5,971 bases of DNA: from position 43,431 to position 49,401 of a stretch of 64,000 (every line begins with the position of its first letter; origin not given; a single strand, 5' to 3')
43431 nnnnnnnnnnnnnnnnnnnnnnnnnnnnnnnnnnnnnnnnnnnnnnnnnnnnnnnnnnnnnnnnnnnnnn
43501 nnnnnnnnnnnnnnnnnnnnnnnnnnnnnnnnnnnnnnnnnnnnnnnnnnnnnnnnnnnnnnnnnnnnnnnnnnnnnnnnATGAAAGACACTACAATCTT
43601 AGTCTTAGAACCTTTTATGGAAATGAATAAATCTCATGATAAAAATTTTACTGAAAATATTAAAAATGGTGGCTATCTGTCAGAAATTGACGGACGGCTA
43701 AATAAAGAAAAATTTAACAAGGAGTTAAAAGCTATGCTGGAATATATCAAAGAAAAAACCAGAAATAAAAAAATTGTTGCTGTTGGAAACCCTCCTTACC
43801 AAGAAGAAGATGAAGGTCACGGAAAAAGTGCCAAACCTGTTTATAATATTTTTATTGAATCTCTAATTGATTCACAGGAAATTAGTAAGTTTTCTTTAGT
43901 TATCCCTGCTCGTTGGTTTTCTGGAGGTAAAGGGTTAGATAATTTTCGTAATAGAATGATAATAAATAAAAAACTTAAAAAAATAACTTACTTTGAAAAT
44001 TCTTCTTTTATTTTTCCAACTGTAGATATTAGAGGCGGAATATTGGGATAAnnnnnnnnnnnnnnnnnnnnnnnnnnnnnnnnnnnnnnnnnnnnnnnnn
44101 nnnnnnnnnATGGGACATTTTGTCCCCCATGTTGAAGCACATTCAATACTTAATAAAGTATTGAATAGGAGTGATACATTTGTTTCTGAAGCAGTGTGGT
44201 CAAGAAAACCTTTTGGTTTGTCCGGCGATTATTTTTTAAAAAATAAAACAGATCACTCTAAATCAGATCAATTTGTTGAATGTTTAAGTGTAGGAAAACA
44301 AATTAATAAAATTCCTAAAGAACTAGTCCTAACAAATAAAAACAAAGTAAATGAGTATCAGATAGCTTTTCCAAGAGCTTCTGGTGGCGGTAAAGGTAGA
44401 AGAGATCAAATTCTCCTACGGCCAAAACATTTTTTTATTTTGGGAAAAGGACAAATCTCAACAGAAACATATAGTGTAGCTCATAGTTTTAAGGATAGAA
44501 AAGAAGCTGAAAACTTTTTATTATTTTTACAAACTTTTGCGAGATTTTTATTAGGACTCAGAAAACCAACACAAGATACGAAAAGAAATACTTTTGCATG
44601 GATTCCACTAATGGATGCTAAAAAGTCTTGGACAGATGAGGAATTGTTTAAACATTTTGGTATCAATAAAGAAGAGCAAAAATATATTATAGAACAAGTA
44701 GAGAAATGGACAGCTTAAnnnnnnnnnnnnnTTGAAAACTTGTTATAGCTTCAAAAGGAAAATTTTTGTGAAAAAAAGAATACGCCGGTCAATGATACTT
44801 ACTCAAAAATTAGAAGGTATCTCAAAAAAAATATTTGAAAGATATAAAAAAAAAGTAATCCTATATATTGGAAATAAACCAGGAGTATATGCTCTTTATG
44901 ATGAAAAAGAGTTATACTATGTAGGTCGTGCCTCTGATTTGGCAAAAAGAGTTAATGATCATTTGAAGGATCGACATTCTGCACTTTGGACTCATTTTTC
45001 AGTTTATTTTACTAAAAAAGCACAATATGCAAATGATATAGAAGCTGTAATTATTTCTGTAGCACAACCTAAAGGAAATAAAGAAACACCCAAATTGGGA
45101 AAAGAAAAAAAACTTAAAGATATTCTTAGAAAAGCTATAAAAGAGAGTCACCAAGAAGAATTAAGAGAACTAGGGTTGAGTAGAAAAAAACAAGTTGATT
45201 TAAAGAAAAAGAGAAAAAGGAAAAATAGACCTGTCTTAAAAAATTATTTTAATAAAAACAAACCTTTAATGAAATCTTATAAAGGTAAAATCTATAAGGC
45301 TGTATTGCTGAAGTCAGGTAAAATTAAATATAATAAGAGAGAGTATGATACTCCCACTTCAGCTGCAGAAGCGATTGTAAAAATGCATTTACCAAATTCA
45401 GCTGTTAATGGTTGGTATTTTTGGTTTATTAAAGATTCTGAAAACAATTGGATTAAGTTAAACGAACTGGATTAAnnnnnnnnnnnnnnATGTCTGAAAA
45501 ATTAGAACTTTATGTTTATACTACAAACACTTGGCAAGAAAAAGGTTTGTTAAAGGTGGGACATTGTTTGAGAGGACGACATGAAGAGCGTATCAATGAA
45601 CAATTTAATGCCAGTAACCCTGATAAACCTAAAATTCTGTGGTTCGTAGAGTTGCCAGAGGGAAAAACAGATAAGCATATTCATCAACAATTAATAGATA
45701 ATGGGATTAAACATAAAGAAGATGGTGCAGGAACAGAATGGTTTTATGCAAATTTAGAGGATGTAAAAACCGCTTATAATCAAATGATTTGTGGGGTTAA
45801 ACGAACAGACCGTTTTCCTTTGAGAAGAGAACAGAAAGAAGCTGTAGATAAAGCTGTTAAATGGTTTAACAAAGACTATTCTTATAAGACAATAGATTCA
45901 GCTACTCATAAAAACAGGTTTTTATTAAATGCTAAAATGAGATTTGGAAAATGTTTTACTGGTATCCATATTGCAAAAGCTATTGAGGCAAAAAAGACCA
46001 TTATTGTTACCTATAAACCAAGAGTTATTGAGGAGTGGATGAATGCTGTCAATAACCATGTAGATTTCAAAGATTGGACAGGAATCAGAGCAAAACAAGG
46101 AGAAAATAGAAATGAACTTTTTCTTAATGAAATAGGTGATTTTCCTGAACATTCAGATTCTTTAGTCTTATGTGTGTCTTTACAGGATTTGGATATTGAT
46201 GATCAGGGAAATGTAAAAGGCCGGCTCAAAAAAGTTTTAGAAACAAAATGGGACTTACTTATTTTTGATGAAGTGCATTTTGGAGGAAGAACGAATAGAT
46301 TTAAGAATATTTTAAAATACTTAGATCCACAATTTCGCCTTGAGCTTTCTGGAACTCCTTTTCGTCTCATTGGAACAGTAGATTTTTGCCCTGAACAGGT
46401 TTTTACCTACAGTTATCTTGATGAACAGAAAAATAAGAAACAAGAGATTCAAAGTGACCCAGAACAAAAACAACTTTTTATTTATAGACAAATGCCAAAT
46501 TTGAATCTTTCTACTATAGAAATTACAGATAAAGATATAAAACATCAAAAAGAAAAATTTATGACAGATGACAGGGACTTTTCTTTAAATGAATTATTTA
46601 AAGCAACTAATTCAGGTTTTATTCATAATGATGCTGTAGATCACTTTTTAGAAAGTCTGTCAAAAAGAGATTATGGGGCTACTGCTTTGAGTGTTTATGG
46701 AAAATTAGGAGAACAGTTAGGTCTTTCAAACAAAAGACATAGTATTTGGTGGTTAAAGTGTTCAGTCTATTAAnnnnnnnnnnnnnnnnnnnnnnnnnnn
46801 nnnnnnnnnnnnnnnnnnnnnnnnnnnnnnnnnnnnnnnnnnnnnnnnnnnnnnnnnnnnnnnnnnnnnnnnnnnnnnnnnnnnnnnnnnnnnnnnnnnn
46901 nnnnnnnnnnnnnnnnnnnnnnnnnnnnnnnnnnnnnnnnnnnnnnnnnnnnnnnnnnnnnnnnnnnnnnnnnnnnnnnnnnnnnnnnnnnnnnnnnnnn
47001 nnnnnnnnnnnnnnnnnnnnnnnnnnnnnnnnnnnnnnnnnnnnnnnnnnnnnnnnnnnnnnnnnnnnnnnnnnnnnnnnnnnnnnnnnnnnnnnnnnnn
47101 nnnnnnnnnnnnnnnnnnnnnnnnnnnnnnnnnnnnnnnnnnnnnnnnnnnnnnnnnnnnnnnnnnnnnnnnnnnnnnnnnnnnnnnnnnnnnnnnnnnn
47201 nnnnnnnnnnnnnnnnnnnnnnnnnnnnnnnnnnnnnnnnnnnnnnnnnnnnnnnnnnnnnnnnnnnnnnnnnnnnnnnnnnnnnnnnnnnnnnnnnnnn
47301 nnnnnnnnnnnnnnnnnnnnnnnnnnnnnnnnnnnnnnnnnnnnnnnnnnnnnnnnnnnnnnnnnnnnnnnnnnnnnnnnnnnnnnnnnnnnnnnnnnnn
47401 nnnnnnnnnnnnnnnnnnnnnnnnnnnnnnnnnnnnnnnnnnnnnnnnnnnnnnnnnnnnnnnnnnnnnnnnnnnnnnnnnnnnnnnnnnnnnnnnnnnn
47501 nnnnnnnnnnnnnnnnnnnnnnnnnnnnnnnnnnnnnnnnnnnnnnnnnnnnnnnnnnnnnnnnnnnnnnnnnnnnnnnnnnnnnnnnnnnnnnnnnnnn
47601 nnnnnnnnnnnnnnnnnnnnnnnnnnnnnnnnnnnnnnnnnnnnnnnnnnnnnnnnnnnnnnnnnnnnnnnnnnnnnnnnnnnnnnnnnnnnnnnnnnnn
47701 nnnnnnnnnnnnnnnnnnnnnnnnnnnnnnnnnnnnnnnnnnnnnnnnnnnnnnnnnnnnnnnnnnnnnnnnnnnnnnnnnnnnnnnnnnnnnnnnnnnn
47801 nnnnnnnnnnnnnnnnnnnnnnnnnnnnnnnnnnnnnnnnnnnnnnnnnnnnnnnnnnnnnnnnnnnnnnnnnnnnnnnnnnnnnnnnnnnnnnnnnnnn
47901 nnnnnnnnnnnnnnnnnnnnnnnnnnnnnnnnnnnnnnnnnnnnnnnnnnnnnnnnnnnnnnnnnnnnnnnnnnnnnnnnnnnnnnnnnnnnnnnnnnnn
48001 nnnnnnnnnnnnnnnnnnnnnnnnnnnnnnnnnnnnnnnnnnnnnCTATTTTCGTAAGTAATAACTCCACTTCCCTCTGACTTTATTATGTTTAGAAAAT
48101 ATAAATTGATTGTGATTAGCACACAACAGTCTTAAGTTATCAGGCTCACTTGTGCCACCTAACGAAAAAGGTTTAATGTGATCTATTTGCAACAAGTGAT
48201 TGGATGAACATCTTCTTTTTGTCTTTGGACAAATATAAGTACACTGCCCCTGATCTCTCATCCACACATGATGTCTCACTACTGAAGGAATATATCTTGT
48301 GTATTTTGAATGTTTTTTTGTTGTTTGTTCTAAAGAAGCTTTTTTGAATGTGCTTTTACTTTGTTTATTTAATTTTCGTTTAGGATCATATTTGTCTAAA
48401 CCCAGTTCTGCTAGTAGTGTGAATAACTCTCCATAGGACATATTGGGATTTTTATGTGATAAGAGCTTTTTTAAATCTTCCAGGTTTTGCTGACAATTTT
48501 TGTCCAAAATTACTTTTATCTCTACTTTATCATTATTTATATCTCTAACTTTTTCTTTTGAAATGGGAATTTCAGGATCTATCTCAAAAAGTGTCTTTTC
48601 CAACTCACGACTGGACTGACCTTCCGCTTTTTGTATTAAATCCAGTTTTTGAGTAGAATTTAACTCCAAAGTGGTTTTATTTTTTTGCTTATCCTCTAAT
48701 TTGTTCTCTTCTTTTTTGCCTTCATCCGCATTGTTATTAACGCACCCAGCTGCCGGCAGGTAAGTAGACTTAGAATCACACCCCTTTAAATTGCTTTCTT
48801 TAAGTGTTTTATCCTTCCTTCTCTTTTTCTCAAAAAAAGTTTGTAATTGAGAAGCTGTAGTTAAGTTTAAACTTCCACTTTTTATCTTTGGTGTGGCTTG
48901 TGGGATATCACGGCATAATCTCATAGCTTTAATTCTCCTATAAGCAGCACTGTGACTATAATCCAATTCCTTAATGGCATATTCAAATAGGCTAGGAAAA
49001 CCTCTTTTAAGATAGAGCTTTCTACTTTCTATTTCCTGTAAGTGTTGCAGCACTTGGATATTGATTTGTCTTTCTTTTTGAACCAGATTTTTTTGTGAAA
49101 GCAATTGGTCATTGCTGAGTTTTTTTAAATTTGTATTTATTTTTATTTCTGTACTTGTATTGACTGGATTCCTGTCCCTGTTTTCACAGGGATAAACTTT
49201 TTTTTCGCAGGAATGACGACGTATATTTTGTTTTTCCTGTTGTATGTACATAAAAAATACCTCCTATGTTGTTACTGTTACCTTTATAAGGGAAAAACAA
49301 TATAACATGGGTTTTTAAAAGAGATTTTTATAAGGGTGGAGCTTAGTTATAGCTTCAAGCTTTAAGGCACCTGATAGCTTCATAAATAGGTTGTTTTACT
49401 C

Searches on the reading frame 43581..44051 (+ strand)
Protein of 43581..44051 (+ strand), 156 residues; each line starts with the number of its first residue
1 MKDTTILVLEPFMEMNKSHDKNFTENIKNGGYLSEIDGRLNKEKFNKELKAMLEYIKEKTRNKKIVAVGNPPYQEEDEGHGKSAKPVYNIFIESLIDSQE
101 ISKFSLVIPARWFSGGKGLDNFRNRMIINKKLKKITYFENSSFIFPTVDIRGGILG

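Call 48: search_protein_families(library=pfam, proteins=[window:43581-44051:+], max_evalue=0.001)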
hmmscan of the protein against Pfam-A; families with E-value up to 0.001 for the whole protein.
window:43581-44051:+ (156 aa): 1 family
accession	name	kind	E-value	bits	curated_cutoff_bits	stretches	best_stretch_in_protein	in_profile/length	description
PF07669.17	Eco57I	-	7.3e-17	62.4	25.3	1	14-145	29-171/171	Eco57I restriction-modification methylase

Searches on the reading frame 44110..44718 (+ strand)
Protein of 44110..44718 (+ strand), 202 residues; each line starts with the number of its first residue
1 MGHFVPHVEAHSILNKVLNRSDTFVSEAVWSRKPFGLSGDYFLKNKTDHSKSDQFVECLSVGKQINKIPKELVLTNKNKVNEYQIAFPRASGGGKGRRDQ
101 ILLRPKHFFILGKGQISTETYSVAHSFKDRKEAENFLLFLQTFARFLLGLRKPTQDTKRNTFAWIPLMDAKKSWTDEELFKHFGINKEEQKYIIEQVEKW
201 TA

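Call 48: search_protein_families(library=pfam, proteins=[window:44110-44718:+], max_evalue=0.001)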
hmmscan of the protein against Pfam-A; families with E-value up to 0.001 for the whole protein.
window:44110-44718:+ (202 aa): 0 families

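Call 62: search_protein_families(library=padloc, proteins=[window:44110-44718:+], max_evalue=0.001)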
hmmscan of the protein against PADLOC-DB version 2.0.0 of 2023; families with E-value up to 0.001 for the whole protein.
window:44110-44718:+ (202 aa): 2 families
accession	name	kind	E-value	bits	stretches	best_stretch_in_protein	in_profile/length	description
PDLC03375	MTase_II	-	6e-11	40.3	1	12-172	148-311/348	Type II methyltransferase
PDLC03626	REase_MTase_IIG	-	3.7e-06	22.9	1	21-171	1169-1320/1359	Type IIG restriction enzyme-methyltransferase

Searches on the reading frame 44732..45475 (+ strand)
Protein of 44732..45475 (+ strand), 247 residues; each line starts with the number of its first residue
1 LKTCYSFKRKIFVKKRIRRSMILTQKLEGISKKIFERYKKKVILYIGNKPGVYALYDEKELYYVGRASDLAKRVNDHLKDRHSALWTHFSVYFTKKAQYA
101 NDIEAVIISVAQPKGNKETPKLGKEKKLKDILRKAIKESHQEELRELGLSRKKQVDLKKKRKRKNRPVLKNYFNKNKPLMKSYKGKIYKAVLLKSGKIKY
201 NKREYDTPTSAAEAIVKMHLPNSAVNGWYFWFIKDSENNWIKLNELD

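Call 48: search_protein_families(library=pfam, proteins=[window:44732-45475:+], max_evalue=0.001)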
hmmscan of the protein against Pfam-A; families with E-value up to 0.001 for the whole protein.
window:44732-45475:+ (247 aa): 2 families
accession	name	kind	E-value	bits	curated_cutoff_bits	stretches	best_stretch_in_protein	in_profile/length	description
PF18755.6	RAMA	-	4.2e-09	36.7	35.2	1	176-237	33-89/107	Restriction Enzyme Adenine Methylase Associated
PF01541.30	GIY-YIG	-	7.6e-06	26.6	22.6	1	50-96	2-54/78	GIY-YIG catalytic domain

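Call 62: search_protein_families(library=padloc, proteins=[window:44732-45475:+], max_evalue=0.001)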
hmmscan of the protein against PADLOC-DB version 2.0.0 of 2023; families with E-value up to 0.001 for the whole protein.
window:44732-45475:+ (247 aa): 6 families
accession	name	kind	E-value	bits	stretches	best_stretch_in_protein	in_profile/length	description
PDLC04921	PDC-S14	-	2e-15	54.8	1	170-246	196-267/280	-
PDLC04925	PDC-S14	-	8.1e-06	23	1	48-98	61-114/301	-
PDLC04922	PDC-S14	-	1.1e-05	22.9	1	48-101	48-97/305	-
PDLC00327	PtuB1|PtuB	-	2e-05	22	1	184-232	325-369/391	Unknown function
PDLC05041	PDC-S57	-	0.00015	19.4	1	64-235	22-196/212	-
PDLC04923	PDC-S14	-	0.00027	18.1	1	49-97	70-122/320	-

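Call 91: search_protein_families(library=ncbifam, proteins=[window:44732-45475:+], max_evalue=0.01)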
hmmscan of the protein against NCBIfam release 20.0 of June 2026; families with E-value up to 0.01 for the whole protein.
window:44732-45475:+ (247 aa): 6 families
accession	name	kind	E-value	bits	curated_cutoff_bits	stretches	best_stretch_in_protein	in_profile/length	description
TIGR00194.1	uvrC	equivalog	5.1e-05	22.2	285.45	1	45-84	7-47/574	excinuclease ABC subunit UvrC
NF005906.0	PRK07883.1-4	equivalog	0.00074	18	495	1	32-81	198-248/563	DEDD exonuclease domain-containing protein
NF007833.0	PRK10545.1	equivalog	0.0068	15.6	367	1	40-118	25-109/289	excinuclease Cho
NF011262.0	PRK14668.1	equivalog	0.007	14.8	544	1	47-82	14-49/577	excinuclease ABC subunit C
NF005907.0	PRK07883.1-5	equivalog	0.0074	14.7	454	1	36-76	217-258/584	DEDD exonuclease domain-containing protein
NF005905.0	PRK07883.1-3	equivalog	0.0075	14.9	508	1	36-78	213-256/581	DEDD exonuclease domain-containing protein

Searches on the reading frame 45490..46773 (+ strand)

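Call 48: search_protein_families(library=pfam, proteins=[window:45490-46773:+], max_evalue=0.001)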
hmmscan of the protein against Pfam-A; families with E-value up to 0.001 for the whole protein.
window:45490-46773:+ (427 aa): 4 families
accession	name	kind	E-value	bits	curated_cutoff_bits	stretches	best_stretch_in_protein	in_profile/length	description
PF04851.21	ResIII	-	6.1e-17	62.4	22.5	1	109-292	2-164/164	Type III restriction enzyme, res subunit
PF10544.15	T5orf172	-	1.5e-06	29.1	20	1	8-99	2-100/101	T5orf172 domain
PF00176.29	SNF2-rel_dom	-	6.3e-05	22.6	24.9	1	161-291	44-164/290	SNF2-related domain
PF13455.12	MUG113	-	0.00066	20.6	22.3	0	32-98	10-72/73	Meiotically up-regulated gene 113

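Call 62: search_protein_families(library=padloc, proteins=[window:45490-46773:+], max_evalue=0.001)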
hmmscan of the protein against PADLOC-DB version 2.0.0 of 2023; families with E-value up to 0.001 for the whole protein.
window:45490-46773:+ (427 aa): 1 family
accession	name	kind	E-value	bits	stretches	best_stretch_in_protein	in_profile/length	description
PDLC03626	REase_MTase_IIG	-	2.4e-16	56.6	1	134-276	172-305/1359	Type IIG restriction enzyme-methyltransferase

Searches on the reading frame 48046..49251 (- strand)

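Call 48: search_protein_families(library=pfam, proteins=[window:48046-49251:-], max_evalue=0.001)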
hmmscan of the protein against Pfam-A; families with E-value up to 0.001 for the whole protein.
window:48046-49251:- (401 aa): 2 families
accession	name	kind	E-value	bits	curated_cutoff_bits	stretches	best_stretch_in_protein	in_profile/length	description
PF01844.29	HNH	-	7.6e-07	29.6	21.4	1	347-379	3-39/47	HNH endonuclease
PF14279.12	HNH_5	-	0.00018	21.8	27.5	1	351-384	10-43/56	HNH endonuclease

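Call 62: search_protein_families(library=padloc, proteins=[window:48046-49251:-], max_evalue=0.001)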
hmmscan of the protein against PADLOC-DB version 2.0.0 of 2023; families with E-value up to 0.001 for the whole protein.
window:48046-49251:- (401 aa): 1 family
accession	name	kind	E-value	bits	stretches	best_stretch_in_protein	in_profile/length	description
PDLC03478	REase_II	-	0.00056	17.7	1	314-381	89-155/219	Type II restriction enzyme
